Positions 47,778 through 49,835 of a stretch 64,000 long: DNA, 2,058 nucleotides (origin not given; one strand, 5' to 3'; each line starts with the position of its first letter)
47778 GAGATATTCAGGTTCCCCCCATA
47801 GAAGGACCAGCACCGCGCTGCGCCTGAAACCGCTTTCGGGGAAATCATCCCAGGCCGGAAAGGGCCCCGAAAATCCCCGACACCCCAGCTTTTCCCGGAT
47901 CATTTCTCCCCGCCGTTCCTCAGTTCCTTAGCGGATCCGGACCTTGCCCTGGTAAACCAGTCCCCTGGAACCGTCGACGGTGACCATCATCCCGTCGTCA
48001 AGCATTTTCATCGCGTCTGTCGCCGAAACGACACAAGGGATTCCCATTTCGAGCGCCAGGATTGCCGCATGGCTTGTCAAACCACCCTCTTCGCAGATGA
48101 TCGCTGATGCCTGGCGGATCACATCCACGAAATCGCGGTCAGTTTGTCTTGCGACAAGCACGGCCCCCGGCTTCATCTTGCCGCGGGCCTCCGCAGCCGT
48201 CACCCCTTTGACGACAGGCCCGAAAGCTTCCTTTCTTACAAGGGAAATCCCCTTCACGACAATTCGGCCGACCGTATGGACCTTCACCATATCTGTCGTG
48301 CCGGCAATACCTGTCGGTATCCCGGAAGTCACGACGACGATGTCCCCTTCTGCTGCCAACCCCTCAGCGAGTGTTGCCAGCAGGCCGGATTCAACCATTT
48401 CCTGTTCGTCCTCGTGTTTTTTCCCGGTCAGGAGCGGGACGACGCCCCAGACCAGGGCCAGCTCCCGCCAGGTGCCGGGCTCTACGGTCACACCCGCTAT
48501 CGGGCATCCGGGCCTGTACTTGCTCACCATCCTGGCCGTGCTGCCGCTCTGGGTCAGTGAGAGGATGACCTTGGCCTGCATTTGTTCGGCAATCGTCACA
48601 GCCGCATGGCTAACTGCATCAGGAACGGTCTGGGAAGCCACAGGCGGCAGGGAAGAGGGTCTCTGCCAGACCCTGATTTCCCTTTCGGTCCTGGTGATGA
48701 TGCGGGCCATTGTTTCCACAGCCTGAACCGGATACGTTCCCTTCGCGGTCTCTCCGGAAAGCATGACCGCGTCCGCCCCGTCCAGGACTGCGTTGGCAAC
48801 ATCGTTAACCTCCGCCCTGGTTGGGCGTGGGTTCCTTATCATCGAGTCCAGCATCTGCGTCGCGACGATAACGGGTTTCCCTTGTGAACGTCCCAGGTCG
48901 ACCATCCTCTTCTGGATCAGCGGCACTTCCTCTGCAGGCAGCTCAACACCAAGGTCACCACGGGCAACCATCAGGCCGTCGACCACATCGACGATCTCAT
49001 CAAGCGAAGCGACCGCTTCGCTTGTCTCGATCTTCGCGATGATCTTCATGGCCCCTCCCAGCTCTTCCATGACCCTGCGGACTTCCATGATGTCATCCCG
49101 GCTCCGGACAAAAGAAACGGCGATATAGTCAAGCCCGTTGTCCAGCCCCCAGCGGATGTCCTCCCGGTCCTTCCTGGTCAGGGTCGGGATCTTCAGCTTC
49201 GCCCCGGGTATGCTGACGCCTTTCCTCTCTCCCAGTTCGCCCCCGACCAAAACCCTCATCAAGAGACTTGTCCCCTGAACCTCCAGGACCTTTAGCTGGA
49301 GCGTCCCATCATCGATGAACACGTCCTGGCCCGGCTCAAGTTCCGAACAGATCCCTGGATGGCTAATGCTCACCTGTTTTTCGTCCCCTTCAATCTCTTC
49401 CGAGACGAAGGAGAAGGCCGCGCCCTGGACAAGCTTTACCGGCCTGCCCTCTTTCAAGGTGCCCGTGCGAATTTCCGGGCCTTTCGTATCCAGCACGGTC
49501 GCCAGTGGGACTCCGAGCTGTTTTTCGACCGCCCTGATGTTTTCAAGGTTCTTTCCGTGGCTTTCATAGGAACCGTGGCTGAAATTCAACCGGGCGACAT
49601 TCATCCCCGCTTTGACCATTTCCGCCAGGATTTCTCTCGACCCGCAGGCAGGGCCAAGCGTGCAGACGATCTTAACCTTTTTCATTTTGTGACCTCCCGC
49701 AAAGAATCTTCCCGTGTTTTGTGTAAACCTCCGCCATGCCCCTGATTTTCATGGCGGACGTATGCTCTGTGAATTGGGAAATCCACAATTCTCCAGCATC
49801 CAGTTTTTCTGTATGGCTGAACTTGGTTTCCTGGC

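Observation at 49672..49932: TRAP (MtrB) homolog wedged between dnaE and pyk and overlapping the pyk start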

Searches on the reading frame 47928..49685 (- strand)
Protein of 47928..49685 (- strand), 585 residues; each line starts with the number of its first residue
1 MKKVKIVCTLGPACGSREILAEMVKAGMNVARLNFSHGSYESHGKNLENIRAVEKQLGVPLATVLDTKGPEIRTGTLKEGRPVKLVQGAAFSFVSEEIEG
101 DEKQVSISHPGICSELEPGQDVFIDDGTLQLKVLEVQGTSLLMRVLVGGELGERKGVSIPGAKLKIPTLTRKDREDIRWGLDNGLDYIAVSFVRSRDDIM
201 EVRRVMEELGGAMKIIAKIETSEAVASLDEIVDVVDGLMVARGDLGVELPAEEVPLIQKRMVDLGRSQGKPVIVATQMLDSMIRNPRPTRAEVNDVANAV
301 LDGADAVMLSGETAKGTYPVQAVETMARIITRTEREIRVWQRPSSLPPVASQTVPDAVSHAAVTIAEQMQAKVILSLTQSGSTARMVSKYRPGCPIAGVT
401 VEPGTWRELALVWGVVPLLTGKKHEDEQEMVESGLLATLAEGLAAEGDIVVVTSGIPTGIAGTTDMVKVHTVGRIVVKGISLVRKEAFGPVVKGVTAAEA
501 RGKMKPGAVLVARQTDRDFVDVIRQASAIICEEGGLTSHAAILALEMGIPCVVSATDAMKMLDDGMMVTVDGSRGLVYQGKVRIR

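Call 3: search_protein_families(library=pfam, proteins=[window:47928-49685:-], max_evalue=0.01)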
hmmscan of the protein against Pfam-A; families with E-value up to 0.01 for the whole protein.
window:47928-49685:- (585 aa): 4 families
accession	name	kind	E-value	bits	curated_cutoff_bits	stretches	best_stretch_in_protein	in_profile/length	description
PF00224.27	PK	-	7.4e-129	430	30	1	1-323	1-328/328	Pyruvate kinase, barrel domain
PF02887.21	PK_C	-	2.1e-36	124.9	28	1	356-470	1-114/114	Pyruvate kinase, alpha/beta domain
PF00391.29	PEP-utilizers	-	2.9e-25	88.1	23.1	1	505-575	2-72/72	PEP-utilising enzyme, mobile domain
PF03328.21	HpcH_HpaI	-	0.00018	21.3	25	1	175-247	76-156/221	HpcH/HpaI aldolase/citrate lyase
